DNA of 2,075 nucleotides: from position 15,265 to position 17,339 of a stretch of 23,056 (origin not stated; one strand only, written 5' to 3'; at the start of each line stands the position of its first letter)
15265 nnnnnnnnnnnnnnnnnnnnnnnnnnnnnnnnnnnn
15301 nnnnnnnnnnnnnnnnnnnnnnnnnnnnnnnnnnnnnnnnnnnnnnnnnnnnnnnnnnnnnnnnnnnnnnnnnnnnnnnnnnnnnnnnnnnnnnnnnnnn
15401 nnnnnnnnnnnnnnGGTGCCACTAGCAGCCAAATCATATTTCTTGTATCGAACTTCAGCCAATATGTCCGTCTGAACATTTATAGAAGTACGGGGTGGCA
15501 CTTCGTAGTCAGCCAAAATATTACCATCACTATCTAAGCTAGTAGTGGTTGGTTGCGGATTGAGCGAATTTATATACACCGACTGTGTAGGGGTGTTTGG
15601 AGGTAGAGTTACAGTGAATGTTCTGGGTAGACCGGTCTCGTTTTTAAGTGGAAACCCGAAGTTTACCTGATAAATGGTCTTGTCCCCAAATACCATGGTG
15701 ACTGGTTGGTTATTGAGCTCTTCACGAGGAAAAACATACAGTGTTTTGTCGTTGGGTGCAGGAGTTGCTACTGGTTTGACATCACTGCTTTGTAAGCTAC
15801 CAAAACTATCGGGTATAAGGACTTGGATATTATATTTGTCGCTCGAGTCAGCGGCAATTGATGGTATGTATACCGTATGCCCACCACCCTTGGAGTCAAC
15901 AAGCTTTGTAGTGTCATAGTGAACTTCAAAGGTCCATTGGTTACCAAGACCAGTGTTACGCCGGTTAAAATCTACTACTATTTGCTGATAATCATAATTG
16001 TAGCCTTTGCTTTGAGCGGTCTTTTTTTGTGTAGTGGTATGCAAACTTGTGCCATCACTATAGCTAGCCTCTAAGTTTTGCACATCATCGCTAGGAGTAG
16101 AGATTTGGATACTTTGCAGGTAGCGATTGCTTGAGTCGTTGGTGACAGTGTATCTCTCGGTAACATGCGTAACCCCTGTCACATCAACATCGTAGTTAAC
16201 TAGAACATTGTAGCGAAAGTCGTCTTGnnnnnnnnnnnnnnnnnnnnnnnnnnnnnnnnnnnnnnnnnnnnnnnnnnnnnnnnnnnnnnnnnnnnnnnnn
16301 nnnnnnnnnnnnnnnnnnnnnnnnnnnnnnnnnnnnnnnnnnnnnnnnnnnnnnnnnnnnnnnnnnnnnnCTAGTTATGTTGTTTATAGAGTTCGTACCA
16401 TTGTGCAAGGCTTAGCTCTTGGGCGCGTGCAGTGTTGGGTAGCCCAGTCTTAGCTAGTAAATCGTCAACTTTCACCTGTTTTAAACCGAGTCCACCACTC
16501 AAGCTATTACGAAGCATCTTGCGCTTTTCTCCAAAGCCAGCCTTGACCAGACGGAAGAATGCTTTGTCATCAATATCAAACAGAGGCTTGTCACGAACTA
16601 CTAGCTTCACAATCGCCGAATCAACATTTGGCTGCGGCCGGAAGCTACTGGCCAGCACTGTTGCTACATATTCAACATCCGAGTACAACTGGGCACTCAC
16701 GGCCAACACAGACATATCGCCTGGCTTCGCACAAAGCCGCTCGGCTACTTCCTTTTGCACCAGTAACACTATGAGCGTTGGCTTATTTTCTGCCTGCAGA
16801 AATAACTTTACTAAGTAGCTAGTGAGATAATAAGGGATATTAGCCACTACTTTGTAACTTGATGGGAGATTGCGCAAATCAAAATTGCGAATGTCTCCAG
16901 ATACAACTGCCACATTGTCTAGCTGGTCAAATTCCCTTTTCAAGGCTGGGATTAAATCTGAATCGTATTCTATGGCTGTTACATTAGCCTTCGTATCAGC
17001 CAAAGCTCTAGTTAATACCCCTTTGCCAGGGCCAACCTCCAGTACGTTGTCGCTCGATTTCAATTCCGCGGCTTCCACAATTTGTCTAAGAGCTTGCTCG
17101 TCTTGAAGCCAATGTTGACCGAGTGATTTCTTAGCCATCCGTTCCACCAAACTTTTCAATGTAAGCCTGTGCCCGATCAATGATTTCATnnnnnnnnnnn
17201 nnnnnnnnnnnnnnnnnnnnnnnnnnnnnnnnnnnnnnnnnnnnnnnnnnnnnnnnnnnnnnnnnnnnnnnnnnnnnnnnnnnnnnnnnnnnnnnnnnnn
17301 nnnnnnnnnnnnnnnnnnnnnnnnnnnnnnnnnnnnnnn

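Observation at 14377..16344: Bitopic transglutaminase-like surface protein encoded immediately upstream of metG and the adhesin/sortase pair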

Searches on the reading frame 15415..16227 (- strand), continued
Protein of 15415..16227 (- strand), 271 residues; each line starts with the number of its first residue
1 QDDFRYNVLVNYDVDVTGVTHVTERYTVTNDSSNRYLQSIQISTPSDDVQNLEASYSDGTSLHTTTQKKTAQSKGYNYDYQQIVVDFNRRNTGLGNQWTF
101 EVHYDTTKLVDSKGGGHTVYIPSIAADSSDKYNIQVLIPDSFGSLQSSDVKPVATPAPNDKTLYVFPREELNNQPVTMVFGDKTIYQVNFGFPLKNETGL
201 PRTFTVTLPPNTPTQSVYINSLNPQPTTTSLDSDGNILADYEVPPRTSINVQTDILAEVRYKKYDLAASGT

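Call 70: search_protein_families(library=pfam, proteins=[L076:2604-3011:+, L076:3226-4569:+, L095:591-3542:+, L077:6919-7137:+, L077:3890-4546:-, L077:1218-2048:+, L096:10674-11621:-, L077:160-1221:+, L090:2116-3405:+, L087:10538-12502:+], max_evalue=0.001)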
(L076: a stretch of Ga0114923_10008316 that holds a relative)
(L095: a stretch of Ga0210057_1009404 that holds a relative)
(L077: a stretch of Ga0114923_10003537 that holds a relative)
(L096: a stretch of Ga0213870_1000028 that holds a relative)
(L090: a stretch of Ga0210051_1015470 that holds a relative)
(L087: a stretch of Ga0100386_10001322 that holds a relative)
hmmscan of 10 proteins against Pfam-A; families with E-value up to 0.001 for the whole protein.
L076:2604-3011:+ (135 aa): 1 family
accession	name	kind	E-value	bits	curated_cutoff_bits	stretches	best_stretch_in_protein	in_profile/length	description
PF04020.18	Phage_holin_4_2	-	1.9e-15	57.8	28.8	1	5-93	4-91/105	Mycobacterial 4 TMS phage holin, superfamily IV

L076:3226-4569:+ (447 aa): 1 family
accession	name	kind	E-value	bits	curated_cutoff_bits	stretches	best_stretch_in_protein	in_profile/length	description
PF00496.27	SBP_bac_5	-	1.3e-24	87.5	32.4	2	195-387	150-361/368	Bacterial extracellular solute-binding proteins, family 5 Middle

L095:591-3542:+ (983 aa): 17 families
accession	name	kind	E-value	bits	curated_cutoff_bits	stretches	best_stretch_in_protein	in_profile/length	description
PF17755.6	UvrA_DNA-bind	-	1.6e-27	96.4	23.2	1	326-438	1-110/110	UvrA DNA-binding domain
PF17760.6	UvrA_inter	-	2.3e-24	85.8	23.3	1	140-262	1-106/109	UvrA interaction domain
PF00005.33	ABC_tran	-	2.8e-21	77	25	1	823-906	61-137/137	ABC transporter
PF02463.25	SMC_N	-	3.2e-12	46.8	40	0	853-947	135-209/220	RecF/RecN/SMC N terminal domain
PF13555.12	AAA_29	-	1.1e-06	28.7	27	0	672-695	16-39/61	P-loop containing region of AAA domain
PF13175.12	AAA_15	-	2.6e-06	27.7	32.1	0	897-932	330-366/374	AAA ATPase domain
PF13476.12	AAA_23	-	3.6e-06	28.2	27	0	13-50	1-35/201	AAA domain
PF13304.12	AAA_21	-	6.1e-06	27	27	0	550-590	260-300/304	AAA domain, putative AbiEii toxin, Type IV TA system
PF20720.3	nSTAND3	-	1.2e-05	25.5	27.2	0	679-712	18-51/155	Novel STAND NTPase 3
PF00684.25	DnaJ_CXXCXGXG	-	2.6e-05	24.8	32.7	0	784-815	17-51/65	DnaJ central domain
PF20703.3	nSTAND1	-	2.6e-05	24.5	27.1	0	20-92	19-87/379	Novel STAND NTPase 1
PF13191.12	AAA_16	-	2.9e-05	25.1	32.6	0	679-705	25-51/167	AAA ATPase domain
PF03193.22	RsgA_GTPase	-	8e-05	23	30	0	16-51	89-123/174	RsgA GTPase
PF12399.14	BCA_ABC_TP_C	-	0.00014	21.8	25.5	0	959-973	1-15/27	Branched-chain amino acid ATP-binding cassette transporter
PF13481.12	AAA_25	-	0.00017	21.7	27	0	25-54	24-53/195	AAA domain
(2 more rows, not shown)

L077:6919-7137:+ (72 aa): 1 family
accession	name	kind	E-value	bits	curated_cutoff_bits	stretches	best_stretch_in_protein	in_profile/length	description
PF03840.19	SecG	-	5.8e-14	52.4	29.2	1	6-68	2-66/70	Preprotein translocase SecG subunit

L077:3890-4546:- (218 aa): 3 families
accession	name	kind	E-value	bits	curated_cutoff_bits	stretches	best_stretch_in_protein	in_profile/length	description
PF00717.28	Peptidase_S24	-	4.6e-29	100.9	23.3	1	94-208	1-116/116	Peptidase S24-like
PF01726.22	LexA_DNA_bind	-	1.8e-18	66.5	23.7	1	15-76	4-65/65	LexA DNA binding domain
PF09339.16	HTH_IclR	-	9.5e-05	22.5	22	1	32-68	14-49/52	IclR helix-turn-helix domain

L077:1218-2048:+ (276 aa): 2 families
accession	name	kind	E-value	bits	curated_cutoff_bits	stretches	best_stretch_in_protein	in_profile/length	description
PF02775.26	TPP_enzyme_C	-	1.2e-24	87.3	21.9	1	44-191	2-151/151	Thiamine pyrophosphate enzyme, C-terminal TPP binding domain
PF12367.13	PFO_beta_C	-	8.7e-21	74.2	24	1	195-257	1-64/66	Pyruvate ferredoxin oxidoreductase beta subunit C terminal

L096:10674-11621:- (315 aa): 1 family
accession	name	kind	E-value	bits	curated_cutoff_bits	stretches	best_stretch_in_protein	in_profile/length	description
PF01933.23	CofD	-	1.2e-75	254.8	30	1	6-292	1-288/290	2-phospho-L-lactate transferase CofD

L077:160-1221:+ (353 aa): 2 families
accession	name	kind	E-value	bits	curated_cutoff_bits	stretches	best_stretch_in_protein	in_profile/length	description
PF01855.24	POR_N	-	2.5e-49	168.5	27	1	2-229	13-230/231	Pyruvate flavodoxin/ferredoxin oxidoreductase, thiamine diP-bdg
PF17147.9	PFOR_II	-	0.00021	22.1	27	1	255-322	1-76/102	Pyruvate:ferredoxin oxidoreductase core domain II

L090:2116-3405:+ (429 aa): 3 families
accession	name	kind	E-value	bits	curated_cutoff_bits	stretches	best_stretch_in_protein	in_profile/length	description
PF08459.17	UvrC_RNaseH_dom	-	7.9e-37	127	22.3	1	272-414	6-158/159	UvrC RNAse H endonuclease domain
PF01541.30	GIY-YIG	-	6.6e-10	39.6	22.6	1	19-95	2-78/78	GIY-YIG catalytic domain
PF02151.25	UVR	-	3.2e-05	24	21.5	1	205-237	3-35/36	UvrB/uvrC motif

L087:10538-12502:+ (654 aa): 5 families
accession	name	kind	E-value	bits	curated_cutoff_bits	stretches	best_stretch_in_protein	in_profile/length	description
PF00271.37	Helicase_C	-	9.4e-20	71.4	23.5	1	433-546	3-109/110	Helicase conserved C-terminal domain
PF12344.14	UvrB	-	1.7e-18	66.6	27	1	553-595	1-43/43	Ultra-violet resistance protein B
PF17757.6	UvrB_inter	-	2.5e-18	66.4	22.9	1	158-251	1-91/91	UvrB interaction domain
PF04851.21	ResIII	-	6.7e-13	49.3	22.5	1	11-85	3-82/164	Type III restriction enzyme, res subunit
PF00270.35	DEAD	-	8.2e-06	26.1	26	1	15-84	3-73/167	DEAD/DEAH box helicase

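Call 83: predict_structure(alignment_id=A2)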
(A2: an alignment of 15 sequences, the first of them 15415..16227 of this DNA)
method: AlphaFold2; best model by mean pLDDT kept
length: 271 residues; sequences in the alignment: 15
mean_pLDDT: 88.1   pTM: 0.75
mean pLDDT of the five models: 88.1, 88.0, 87.3, 86.4, 85.6
residues with pLDDT >= 90: 165; 70-90: 85; 50-70: 17; < 50: 4
segments of 3 or more residues with pLDDT < 50: 269-271
pLDDT, mean of each block of 10 residues (from residue 1): 87 95 95 92 91 96 95 77 95 94 96 88 69 91 88 91 86 81 81 95 93 84 94 91 97 86 54 40
secondary structure, 60 per line:
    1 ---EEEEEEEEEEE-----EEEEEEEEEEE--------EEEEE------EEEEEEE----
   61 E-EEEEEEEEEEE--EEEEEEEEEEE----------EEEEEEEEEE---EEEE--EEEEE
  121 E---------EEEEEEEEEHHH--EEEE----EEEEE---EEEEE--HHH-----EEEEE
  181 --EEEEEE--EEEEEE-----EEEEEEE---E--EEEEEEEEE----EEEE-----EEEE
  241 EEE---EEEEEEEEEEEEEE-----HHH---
elements in order: E4-14 E20-30 E39-43 E50-56 E63-73 E76-86 E97-106 E110-113 E116-121 E131-139 E145-148 E153-157 E161-165 E176-180 E183-188 E191-196 E202-208 E215-223 E228-231 E237-243 E247-260

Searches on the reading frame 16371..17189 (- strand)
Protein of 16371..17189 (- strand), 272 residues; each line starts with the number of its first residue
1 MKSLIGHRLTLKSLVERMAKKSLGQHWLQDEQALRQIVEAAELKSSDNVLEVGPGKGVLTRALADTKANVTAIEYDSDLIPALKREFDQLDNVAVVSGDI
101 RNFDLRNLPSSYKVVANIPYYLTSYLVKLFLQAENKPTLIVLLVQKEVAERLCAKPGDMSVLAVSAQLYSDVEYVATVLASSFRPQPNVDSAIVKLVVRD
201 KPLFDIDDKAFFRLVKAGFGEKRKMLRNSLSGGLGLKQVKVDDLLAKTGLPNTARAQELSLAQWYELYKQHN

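Call 3: search_protein_families(library=pfam, proteins=[window:16371-17189:-], max_evalue=0.01)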
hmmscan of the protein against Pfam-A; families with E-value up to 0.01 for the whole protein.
window:16371-17189:- (272 aa): 8 families
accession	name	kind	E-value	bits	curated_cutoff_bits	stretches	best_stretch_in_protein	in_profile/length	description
PF00398.26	RrnaAD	-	5.2e-58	196.6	24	1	19-269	4-259/263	Ribosomal RNA adenine dimethylase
PF13649.12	Methyltransf_25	-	6.7e-07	30.4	27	1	49-115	1-68/97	Methyltransferase domain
PF13489.12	Methyltransf_23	-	3.4e-05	24.1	27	1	31-89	6-66/164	Methyltransferase domain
PF08241.18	Methyltransf_11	-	0.00011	23.2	21.2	1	50-106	1-57/95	Methyltransferase domain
PF13847.12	Methyltransf_31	-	0.00016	21.8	27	1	44-115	2-78/145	Methyltransferase domain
PF08242.18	Methyltransf_12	-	0.00073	20.7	30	1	50-113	1-67/98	Methyltransferase domain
PF05401.17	NodS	-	0.0026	18.1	24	1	33-124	30-121/201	Nodulation protein S (NodS)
PF01135.25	PCMT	-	0.0036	17.5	20.3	1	37-99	65-132/210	Protein-L-isoaspartate(D-aspartate) O-methyltransferase (PCMT)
